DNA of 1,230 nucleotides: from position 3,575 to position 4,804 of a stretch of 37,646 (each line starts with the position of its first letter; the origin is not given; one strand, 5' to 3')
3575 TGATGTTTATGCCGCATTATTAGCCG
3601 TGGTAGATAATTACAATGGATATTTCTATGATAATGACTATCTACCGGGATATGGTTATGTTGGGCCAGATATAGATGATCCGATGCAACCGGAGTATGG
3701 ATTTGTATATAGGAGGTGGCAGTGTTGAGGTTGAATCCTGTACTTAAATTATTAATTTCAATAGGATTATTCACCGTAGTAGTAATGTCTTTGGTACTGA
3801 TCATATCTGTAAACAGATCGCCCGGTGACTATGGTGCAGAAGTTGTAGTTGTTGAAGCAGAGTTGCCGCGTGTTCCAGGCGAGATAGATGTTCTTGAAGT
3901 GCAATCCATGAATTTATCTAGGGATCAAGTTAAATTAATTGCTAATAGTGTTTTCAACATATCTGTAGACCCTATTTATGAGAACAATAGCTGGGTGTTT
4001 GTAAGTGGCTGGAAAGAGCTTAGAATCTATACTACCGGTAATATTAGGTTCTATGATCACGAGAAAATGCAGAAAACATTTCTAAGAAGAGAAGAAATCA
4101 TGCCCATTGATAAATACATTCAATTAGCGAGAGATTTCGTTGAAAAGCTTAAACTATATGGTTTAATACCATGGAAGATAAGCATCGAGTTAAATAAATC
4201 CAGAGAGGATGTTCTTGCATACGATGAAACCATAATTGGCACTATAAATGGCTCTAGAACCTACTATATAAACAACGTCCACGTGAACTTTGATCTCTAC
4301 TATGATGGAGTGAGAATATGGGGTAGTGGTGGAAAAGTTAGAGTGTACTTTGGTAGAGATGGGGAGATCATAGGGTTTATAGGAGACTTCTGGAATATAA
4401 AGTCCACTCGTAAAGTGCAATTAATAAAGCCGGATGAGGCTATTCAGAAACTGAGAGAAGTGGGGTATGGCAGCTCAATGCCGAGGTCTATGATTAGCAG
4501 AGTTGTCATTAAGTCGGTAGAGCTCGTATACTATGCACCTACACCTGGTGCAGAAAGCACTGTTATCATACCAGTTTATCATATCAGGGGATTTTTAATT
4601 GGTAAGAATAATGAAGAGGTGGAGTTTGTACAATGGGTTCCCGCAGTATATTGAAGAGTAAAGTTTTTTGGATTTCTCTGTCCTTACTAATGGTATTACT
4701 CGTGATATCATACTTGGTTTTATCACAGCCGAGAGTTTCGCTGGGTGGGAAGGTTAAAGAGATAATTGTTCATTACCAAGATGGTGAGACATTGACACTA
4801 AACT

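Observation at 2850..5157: Orphan three-gene, translationally coupled operon of membrane-anchored exoproteins between two OFOR operons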

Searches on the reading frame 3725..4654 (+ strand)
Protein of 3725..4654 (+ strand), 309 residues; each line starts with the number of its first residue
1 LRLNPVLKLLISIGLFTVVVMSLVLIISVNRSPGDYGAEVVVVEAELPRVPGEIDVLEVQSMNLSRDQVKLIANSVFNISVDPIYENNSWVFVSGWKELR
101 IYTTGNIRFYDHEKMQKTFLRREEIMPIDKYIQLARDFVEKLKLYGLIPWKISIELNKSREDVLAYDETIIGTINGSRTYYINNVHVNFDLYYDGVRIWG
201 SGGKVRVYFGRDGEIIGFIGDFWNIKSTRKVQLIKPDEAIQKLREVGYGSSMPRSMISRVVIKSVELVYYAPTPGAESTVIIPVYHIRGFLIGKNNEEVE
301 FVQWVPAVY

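Call 3: search_protein_families(library=pfam, proteins=[window:3725-4654:+], max_evalue=1)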
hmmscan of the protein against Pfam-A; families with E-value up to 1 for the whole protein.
window:3725-4654:+ (309 aa): 3 families
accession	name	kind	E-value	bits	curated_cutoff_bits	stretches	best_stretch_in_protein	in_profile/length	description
PF07504.19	FTP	-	0.0014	18.9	21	1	184-222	15-51/51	Fungalysin/Thermolysin Propeptide Motif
PF19801.4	DUF6284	-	0.044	14.2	27.4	1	37-70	22-55/86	Family of unknown function (DUF6284)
PF16935.10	Hol_Tox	-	0.21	12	23.3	1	6-30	6-31/34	Putative Holin-like Toxin (Hol-Tox)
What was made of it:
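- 4274..4390 (+): Gene 2 FTP-like beta-hairpin region (residues 184-222; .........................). Pfam FTP E 0.0014, 18.9 bits, below the cut-off of 21 (call 3).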

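Call 4: search_protein_families(library=ncbifam, proteins=[window:3725-4654:+], max_evalue=1)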
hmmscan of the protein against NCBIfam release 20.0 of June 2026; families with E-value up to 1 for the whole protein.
window:3725-4654:+ (309 aa): 1 family
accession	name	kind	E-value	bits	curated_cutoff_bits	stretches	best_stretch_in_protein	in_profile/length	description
TIGR00752.1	slp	superfamily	0.0089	15.4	88.45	0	169-205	111-148/182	Slp family lipoprotein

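Call 6: search_solved_structures(query=window:3725-4654:+, max_evalue=10, show_alignments=2)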
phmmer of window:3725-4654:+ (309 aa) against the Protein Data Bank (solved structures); distinct sequences matched with E-value up to 10: 10.
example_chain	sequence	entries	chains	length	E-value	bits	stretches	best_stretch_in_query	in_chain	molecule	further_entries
3odn_A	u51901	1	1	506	0.0048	19.7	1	73-171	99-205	Dally-like protein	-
6xtz_A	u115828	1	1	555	0.0055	19.5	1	73-171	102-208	Dally-like, isoform A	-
8szy_H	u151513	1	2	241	0.085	15.6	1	175-207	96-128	BMS-986207 Fab Heavy Chain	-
7cea_A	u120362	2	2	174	0.15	14.8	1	170-245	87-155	HUTS-4 VH(S112C)-SARAH | HUTS-4 VH(S112C)-SARAH,HUTS-4 VH(S112C)-SARAH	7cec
7vrj_H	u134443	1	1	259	0.87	12.3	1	208-279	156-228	Photosynthetic reaction center H subunit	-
8sls_A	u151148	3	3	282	0.92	12.2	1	192-229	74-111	Tyrosine-protein phosphatase non-receptor type 5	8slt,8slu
2bv5_A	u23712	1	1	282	0.92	12.2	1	192-229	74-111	TYROSINE-PROTEIN PHOSPHATASE, NON-RECEPTOR TYPE 5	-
2cjz_A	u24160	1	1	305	1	12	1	192-229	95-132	HUMAN PROTEIN TYROSINE PHOSPHATASE PTPN5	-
2bij_A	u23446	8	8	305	1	12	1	192-229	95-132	TYROSINE-PROTEIN PHOSPHATASE, NON-RECEPTOR TYPE 5 | Tyrosine-protein phosphatase non-receptor type 5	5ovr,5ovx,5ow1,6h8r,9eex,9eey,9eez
8jyq_A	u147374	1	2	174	1.3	11.7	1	150-245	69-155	H2CasMab-1 VH(S112C),SARAH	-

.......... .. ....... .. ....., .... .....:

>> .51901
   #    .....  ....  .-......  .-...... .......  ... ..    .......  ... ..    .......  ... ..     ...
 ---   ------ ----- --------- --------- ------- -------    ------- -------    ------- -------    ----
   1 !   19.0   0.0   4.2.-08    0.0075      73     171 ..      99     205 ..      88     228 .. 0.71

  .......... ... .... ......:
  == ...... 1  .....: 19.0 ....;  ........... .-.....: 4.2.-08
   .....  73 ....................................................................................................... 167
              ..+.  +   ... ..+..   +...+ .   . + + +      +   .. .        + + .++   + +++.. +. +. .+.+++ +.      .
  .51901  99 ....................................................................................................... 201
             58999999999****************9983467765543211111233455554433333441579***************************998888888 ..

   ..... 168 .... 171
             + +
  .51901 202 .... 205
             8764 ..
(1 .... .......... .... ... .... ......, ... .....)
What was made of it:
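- Tried and rejected: The glypican (Dally-like) hit for gene 2, E 0.005 (call 6), was not reproduced by the family profile or the fold search, so I dismissed it as chance.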

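Call 12: find_homologous_proteins(query=window:3725-4654:+, max_evalue=0.001)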
Query window:3725-4654:+ (309 aa): 1 proteins with E <= 0.001 among 802 candidates.
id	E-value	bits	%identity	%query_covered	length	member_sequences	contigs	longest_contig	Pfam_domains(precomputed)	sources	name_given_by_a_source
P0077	1.4e-189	647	94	100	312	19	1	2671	-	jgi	jgi:hypothetical protein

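Call 25: search_protein_representatives(protein=window:3725-4654:+)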
Query: 309 residues. Proteins with E-value up to 0.001 (for the whole library): 209; up to 1e-10: 58; up to 1e-30: 10. The best 150 are listed.
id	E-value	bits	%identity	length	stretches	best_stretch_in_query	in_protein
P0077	4.5e-190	647.0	94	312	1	1-309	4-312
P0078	9.4e-51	189.5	38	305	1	19-308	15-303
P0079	8.0e-45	170.1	38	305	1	15-308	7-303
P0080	1.9e-41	159.0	51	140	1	175-308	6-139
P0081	7.2e-40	153.8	35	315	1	29-307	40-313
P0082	5.4e-38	147.6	43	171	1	93-259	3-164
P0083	4.1e-34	134.9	35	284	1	49-308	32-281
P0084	1.7e-32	129.6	34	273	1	40-308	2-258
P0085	3.0e-32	128.8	33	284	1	15-308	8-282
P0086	1.2e-31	126.7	34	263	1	23-278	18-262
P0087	3.0e-29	118.9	54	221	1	181-273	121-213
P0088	4.9e-28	114.9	32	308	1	41-305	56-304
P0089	1.7e-24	103.3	33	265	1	76-301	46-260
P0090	3.3e-24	102.3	34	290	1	10-307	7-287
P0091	2.9e-23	99.3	32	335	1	38-308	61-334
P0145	1.2e-09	54.6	32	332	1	166-308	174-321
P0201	2.4e-06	43.7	26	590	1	39-308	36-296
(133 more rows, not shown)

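Call 28: search_protein_families(library=pfam, alignment_id=A3, max_evalue=0.01)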
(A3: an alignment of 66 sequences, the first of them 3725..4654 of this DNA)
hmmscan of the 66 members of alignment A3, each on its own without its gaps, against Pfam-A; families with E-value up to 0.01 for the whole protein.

A. member 1, window:3725-4654:+ (309 aa): 1 family
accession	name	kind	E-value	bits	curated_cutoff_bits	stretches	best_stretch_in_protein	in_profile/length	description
PF07504.19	FTP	-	0.0014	18.9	21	1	184-222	15-51/51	Fungalysin/Thermolysin Propeptide Motif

B. families by the number of members that match (of 66 scanned): 5 families
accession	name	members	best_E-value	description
PF16244.11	DUF4901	7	0.00075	YcdB, YcdC repeated domain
PF09648.15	YycI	5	8.8e-07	YycI protein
PF07504.19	FTP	4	0.0014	Fungalysin/Thermolysin Propeptide Motif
PF06180.16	CbiK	2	0.0038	Cobalt chelatase (CbiK)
PF03413.25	PepSY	1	0.0018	Peptidase propeptide and YPEB domain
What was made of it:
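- On FTP (PF07504) / PepSY (PF03413) propeptide domains: Across 66 relatives, 4 weak FTP hits and 1 weak PepSY hit (call 28).
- On YycI (PF09648): 5/66 relatives match, best E 8.8e-7 (call 28).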

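Call 29: search_solved_structures(query=A3, max_evalue=10, show_alignments=3)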
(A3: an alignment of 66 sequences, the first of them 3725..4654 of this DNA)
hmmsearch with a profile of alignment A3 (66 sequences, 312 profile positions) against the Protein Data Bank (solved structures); distinct sequences matched with E-value up to 10: 32.
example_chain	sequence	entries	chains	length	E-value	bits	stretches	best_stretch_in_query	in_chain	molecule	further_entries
2o3o_A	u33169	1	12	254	0.0066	18.7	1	236-310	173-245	YycI protein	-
4k90_B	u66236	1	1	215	0.033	16.4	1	189-223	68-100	Extracellular metalloproteinase mep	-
7qve_l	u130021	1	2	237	0.13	14.5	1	133-170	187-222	Proteasome subunit alpha type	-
6e3a_A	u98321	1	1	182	0.41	12.8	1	93-160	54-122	Probable RNA 2'-phosphotransferase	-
6ede_A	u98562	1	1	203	0.5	12.5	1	93-160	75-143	Probable RNA 2'-phosphotransferase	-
8q16_G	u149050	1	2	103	0.85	11.8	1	156-204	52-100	Chimeric H4.V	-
1hio_D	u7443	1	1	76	0.91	11.7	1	158-204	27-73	HISTONE H4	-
6z6p_F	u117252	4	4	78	0.98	11.6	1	159-204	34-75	Histone H4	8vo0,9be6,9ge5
8kcb_H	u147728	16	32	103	0.98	11.6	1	158-204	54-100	Histone H4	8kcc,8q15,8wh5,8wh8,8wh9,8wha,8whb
4x23_B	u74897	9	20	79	1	11.5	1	159-204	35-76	Histone H4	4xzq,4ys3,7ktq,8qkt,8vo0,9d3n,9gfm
7ccq_B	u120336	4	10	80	1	11.5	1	159-204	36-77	Histone H4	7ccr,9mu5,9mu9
8j90_B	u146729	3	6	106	1.1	11.5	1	158-204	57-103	Histone H4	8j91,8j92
6y5e_B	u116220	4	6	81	1.1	11.4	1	159-204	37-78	Histone H4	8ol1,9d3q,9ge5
4z66_B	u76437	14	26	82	1.1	11.4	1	159-204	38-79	Histone H4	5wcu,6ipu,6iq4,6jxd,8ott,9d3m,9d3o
8skz_F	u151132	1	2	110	1.1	11.4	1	159-207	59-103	Histone H4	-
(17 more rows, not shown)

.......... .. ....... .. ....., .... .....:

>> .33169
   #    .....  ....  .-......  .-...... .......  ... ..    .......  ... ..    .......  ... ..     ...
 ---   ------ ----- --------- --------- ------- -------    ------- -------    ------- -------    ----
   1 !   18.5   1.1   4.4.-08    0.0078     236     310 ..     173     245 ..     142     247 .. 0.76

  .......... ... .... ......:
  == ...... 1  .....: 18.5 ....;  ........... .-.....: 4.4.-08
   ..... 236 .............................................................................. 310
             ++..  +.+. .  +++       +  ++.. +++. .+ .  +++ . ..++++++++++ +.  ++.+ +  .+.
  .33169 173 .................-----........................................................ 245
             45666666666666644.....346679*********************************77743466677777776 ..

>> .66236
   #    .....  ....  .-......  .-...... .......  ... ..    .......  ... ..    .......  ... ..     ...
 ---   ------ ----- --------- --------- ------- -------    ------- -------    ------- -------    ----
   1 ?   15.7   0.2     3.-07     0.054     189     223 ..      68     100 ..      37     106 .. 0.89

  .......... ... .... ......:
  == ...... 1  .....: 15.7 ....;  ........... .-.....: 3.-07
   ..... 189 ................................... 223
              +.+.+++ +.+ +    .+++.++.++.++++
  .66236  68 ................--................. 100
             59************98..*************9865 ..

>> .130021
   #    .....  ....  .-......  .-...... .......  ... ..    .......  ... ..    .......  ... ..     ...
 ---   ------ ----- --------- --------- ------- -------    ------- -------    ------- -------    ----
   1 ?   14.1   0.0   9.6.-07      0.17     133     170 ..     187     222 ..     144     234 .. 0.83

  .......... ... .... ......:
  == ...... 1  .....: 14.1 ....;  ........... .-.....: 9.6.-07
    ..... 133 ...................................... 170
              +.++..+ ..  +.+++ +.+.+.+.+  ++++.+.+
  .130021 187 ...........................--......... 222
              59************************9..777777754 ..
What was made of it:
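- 4274..4390 (+): The family profile aligns this stretch to the fungalysin Mep prodomain 4k90_B, E 0.033 (call 29).
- On FTP (PF07504) / PepSY (PF03413) propeptide domains: The profile aligns the hairpin to the fungalysin prodomain 4k90_B, E 0.033 (call 29).
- Weak FTP, YycI, DUF4901 and PepSY sequence hits across the family (calls 3, 28, 29).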

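Call 38: predict_structure(alignment_id=A3)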
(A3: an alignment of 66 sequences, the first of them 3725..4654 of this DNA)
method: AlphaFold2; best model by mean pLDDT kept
length: 309 residues; sequences in the alignment: 66
mean_pLDDT: 91.6   pTM: 0.81
mean pLDDT of the five models: 91.6, 91.3, 91.2, 89.9, 89.6
residues with pLDDT >= 90: 247; 70-90: 43; 50-70: 15; < 50: 4
segments of 3 or more residues with pLDDT < 50: 30-32
pLDDT, mean of each block of 10 residues (from residue 1): 78 91 71 64 96 97 95 97 97 98 96 93 92 96 94 86 74 88 93 96 95 97 96 98 93 94 98 86 98 97 96
secondary structure, 60 per line:
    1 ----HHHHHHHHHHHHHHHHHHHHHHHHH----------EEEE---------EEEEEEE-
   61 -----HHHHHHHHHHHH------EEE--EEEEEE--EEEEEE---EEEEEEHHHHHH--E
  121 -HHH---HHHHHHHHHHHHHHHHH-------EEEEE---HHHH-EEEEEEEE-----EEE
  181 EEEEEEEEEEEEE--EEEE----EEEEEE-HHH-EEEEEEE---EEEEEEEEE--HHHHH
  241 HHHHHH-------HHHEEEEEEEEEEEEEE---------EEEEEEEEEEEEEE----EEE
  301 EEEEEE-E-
elements in order: H5-29 E40-43 E53-59 H66-77 E84-86 E89-94 E97-102 E106-111 H112-117 H128-144 E152-156 H160-163 E165-172 E178-193 E196-199 E204-209 E215-221 E225-233 H236-246 E257-270 E280-293 E298-306
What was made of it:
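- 3737..3811 (+): Gene 2 N-terminal transmembrane signal-anchor (residues 5-29 in TTG-3725 numbering). AF2 helix 5-29 (call 38).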

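Call 45: fold_search(model_id=the predicted structure, library=pdb)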
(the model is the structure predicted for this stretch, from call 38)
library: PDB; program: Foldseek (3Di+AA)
matches with E <= 10: 1203; with E <= 0.001: 12
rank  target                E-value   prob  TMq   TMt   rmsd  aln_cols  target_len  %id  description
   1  5coz                  2.8e-08  1.00  0.46  0.42   7.4       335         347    9  Crystal structure of an uncharacterized protein (EUBREC_2869) from Eubacterium rectale ATCC 33656 at 1.45 A resolution (released 2015-08-05)
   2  2o3o_G                5.6e-08  1.00  0.45  0.56   6.7       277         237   13  Crystal Structure of the sensor histidine kinase regulator YycI from Bacillus subtitlis (released 2007-04-10)
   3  2o3o_I                5.6e-08  1.00  0.43  0.51   7.2       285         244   13  Crystal Structure of the sensor histidine kinase regulator YycI from Bacillus subtitlis (released 2007-04-10)
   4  2o3o_C                6.0e-08  1.00  0.47  0.58   7.3       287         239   14  Crystal Structure of the sensor histidine kinase regulator YycI from Bacillus subtitlis (released 2007-04-10)
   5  2o3o_F                6.7e-08  1.00  0.43  0.53   7.5       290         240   13  Crystal Structure of the sensor histidine kinase regulator YycI from Bacillus subtitlis (released 2007-04-10)
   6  2o3o_J                1.5e-07  1.00  0.43  0.53   7.3       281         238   13  Crystal Structure of the sensor histidine kinase regulator YycI from Bacillus subtitlis (released 2007-04-10)
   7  2o3o_B                1.6e-07  1.00  0.42  0.52   7.0       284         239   13  Crystal Structure of the sensor histidine kinase regulator YycI from Bacillus subtitlis (released 2007-04-10)
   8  2o3o_E                1.9e-07  1.00  0.46  0.58   6.9       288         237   13  Crystal Structure of the sensor histidine kinase regulator YycI from Bacillus subtitlis (released 2007-04-10)
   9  2o3o_K                2.0e-07  1.00  0.44  0.55   6.8       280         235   13  Crystal Structure of the sensor histidine kinase regulator YycI from Bacillus subtitlis (released 2007-04-10)
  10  2o3o_A                3.3e-07  1.00  0.47  0.58   6.2       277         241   13  Crystal Structure of the sensor histidine kinase regulator YycI from Bacillus subtitlis (released 2007-04-10)
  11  2o3o_L                3.5e-07  1.00  0.43  0.53   7.0       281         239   13  Crystal Structure of the sensor histidine kinase regulator YycI from Bacillus subtitlis (released 2007-04-10)
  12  2o3o_D                7.1e-07  1.00  0.45  0.55   6.5       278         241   13  Crystal Structure of the sensor histidine kinase regulator YycI from Bacillus subtitlis (released 2007-04-10)
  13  3nqz_A                1.4e-03  1.00  0.29  0.47   8.2       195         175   14  Crystal structure of the autoprocessed Vibriolysin MCP-02 with E369A mutation (released 2010-10-06)
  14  3rrm_C                3.1e-02  0.09  0.12  0.10  16.5       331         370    8  S. cerevisiae dbp5 l327v bound to nup159, gle1 h337r, ip6 and adp (released 2011-05-18)
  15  3f8m_B                3.2e-02  0.30  0.13  0.17  17.5       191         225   14  Crystal Structure of PhnF from Mycobacterium smegmatis (released 2009-11-17)
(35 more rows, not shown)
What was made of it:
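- On FTP (PF07504) / PepSY (PF03413) propeptide domains: Foldseek match to vibriolysin MCP-02 chain A: E 1.4e-3, TM 0.29/0.47 (call 45).
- On YycI (PF09648): AF2 helix 5-29, and Foldseek 2o3o E 5.6e-8 with TM up to 0.58 (calls 38, 45).
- Closest known: FTP-PepSY propeptides of thermolysin-family. Same: It matches the MCP-02 propeptide structurally (calls 3, 29, 45).
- Closest known: YycI / YycH. Same: Same topology: one N-terminal TM helix plus an extracytoplasmic multi-module domain (calls 38, 45).
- Foldseek matches: YycI 5.6e-8 (TM up to 0.58), 5coz 2.8e-8, and the vibriolysin MCP-02 propeptide chain 1.4e-3 (call 45). The best characterised structural match of gene 2 is YycI, which has the same N-terminal TM plus extracellular-domain layout (call 45).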

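Call 56: search_protein_families(library=padloc, proteins=[window:3725-4654:+], max_evalue=0.1)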
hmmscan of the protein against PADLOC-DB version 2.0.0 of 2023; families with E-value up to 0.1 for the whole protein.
window:3725-4654:+ (309 aa): 1 family
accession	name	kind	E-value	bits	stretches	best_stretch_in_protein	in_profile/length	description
PDLC02238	AbiEi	-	0.015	13.1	1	91-138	100-146/180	AbiEi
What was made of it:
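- Tried and rejected: The AbiEi hit at E 0.015 is noise (call 56).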

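Call 68: find_encoding_contigs(protein=P0145, flank=4000, max_places=2)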
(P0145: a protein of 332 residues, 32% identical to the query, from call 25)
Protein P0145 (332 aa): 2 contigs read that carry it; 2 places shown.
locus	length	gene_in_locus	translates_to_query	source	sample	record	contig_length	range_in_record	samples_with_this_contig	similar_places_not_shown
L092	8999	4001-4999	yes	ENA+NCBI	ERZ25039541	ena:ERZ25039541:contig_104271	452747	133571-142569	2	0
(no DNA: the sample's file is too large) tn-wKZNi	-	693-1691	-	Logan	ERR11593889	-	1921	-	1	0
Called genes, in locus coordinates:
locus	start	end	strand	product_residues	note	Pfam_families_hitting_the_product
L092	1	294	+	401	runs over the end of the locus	PF12146:Hydrolase_4 (faint)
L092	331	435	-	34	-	-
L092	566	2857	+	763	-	PF21558:Pept_S41_N_bact, PF03572:Peptidase_S41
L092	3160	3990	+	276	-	PF19872:DUF6345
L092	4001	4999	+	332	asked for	-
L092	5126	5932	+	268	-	PF19872:DUF6345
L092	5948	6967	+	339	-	-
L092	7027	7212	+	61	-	-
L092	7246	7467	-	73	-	PF09350:DJC28_CD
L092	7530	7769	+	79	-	-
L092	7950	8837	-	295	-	PF13524:Glyco_trans_1_2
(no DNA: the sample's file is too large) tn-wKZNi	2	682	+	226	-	?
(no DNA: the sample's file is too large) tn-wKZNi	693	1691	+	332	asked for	-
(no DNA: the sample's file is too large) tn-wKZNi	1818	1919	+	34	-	?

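Call 69: find_encoding_contigs(protein=P0201, flank=4000, max_places=2)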
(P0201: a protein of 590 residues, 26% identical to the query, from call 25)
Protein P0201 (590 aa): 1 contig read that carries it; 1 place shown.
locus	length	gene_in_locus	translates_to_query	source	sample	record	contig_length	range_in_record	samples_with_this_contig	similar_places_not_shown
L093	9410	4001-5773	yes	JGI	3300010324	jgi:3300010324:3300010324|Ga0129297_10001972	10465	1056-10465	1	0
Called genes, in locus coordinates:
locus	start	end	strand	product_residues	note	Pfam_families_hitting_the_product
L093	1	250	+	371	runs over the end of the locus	PF01855:POR_N, PF02780:Transketolase_C (weak), PF17147:PFOR_II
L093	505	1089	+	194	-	PF02775:TPP_enzyme_C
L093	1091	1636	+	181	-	PF01558:POR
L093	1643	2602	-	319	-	PF01012:ETF, PF00766:ETF_alpha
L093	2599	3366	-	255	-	PF01012:ETF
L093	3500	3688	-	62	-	-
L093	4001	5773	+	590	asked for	PF19872:DUF6345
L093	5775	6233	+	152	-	-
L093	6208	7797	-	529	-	PF04616:Glyco_hydro_43 (faint), PF22847:Glyco_hydro_43_rel (faint), PF13088:BNR_2 (faint)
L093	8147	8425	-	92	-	PF12838:Fer4_7 (faint), PF13237:Fer4_10 (weak)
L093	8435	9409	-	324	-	?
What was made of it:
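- The reverse check on two distant gene-2 relatives also found DUF6345 adjacent or fused (calls 68, 69).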

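Call 80: search_protein_families(library=pfam, proteins=[P0201], max_evalue=0.01)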
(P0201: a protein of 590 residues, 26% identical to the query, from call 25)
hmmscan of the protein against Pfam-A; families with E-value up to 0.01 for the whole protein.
P0201 (590 aa): 1 family
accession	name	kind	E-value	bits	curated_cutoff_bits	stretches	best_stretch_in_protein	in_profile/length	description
PF19872.4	DUF6345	-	3.3e-46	158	26.9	1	341-542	1-190/221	Family of unknown function (DUF6345)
